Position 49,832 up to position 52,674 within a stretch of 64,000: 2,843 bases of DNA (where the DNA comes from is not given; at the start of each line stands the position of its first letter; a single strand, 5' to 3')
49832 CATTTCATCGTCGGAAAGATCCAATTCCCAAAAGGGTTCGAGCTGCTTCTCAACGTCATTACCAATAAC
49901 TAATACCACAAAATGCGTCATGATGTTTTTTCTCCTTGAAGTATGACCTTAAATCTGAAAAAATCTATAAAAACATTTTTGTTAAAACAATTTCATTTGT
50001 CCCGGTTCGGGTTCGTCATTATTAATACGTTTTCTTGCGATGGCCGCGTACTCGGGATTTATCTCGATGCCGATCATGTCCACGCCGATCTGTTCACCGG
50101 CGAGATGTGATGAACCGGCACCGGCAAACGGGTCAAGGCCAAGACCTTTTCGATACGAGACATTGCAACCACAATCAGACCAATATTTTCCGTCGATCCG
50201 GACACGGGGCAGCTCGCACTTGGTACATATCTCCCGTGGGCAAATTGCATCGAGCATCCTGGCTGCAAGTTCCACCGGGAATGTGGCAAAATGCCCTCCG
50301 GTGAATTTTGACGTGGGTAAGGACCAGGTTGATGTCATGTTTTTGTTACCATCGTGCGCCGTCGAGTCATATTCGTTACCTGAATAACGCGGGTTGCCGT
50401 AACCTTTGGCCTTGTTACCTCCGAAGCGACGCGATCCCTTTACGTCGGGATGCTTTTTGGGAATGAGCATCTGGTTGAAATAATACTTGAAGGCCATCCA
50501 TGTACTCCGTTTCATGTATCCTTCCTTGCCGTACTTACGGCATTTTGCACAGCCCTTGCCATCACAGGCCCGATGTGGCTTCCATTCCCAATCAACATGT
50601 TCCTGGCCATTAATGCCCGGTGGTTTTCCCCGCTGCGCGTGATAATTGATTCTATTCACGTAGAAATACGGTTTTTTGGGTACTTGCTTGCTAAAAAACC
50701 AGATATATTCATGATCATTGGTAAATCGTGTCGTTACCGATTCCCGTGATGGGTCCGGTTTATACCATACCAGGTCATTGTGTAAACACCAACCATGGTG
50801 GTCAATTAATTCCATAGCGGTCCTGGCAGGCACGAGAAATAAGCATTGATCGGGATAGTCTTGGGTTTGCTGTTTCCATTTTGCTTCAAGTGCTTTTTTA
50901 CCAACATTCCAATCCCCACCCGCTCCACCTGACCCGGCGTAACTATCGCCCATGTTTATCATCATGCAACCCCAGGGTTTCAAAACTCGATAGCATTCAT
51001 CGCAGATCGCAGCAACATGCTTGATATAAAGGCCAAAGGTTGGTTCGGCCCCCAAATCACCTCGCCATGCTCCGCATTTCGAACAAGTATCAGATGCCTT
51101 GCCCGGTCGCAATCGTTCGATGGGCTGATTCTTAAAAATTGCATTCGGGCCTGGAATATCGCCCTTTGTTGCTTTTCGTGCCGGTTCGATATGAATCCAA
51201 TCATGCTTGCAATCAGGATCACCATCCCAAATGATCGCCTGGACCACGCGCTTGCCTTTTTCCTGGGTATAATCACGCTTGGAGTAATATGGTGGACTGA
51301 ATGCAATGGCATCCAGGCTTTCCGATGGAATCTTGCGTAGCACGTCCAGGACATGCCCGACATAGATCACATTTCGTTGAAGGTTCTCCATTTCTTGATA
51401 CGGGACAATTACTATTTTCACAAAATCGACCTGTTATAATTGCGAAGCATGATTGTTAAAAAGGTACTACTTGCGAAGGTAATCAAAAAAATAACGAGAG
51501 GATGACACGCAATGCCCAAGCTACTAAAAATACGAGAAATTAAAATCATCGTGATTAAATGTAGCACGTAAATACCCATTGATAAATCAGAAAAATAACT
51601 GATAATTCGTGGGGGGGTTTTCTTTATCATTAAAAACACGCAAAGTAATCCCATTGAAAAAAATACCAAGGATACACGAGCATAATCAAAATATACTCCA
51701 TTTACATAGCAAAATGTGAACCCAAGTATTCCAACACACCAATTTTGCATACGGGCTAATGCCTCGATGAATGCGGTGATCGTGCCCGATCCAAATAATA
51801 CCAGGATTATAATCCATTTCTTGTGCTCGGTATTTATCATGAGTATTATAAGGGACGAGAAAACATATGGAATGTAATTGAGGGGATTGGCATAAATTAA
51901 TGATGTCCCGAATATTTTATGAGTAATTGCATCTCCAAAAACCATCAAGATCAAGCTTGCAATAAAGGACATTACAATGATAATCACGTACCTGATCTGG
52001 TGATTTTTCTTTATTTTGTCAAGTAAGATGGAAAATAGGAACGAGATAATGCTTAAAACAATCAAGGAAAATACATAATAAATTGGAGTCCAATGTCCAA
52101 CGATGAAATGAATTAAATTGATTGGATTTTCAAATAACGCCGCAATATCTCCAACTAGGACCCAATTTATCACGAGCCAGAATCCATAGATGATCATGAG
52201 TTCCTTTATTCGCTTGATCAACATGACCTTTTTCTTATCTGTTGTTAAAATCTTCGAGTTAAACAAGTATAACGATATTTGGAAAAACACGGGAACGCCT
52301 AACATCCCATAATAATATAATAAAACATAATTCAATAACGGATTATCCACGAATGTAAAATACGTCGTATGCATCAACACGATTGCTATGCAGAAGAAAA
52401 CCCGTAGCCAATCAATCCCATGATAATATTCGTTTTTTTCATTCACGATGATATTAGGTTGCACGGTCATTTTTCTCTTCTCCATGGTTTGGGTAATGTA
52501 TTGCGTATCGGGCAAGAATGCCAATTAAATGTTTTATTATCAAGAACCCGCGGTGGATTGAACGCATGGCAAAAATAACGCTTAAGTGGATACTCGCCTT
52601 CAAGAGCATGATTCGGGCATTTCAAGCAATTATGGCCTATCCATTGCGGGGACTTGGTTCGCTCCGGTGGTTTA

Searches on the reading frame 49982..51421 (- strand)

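Call 11: search_protein_families(library=pfam, proteins=[window:49982-51421:-], max_evalue=0.01)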
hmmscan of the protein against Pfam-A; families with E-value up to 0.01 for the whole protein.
window:49982-51421:- (479 aa): 1 family
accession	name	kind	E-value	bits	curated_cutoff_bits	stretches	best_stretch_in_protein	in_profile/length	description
PF01555.25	N6_N4_Mtase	-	2.6e-29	103.2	26.7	1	37-463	2-220/221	DNA methylase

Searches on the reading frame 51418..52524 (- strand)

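Call 11: search_protein_families(library=pfam, proteins=[window:51418-52524:-], max_evalue=0.01)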
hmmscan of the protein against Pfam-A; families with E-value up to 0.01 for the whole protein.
window:51418-52524:- (368 aa): 1 family
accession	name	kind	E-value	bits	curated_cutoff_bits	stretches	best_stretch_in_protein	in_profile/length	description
PF01757.29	Acyl_transf_3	-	8.8e-21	74.7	31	1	35-360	2-324/326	Acyltransferase domain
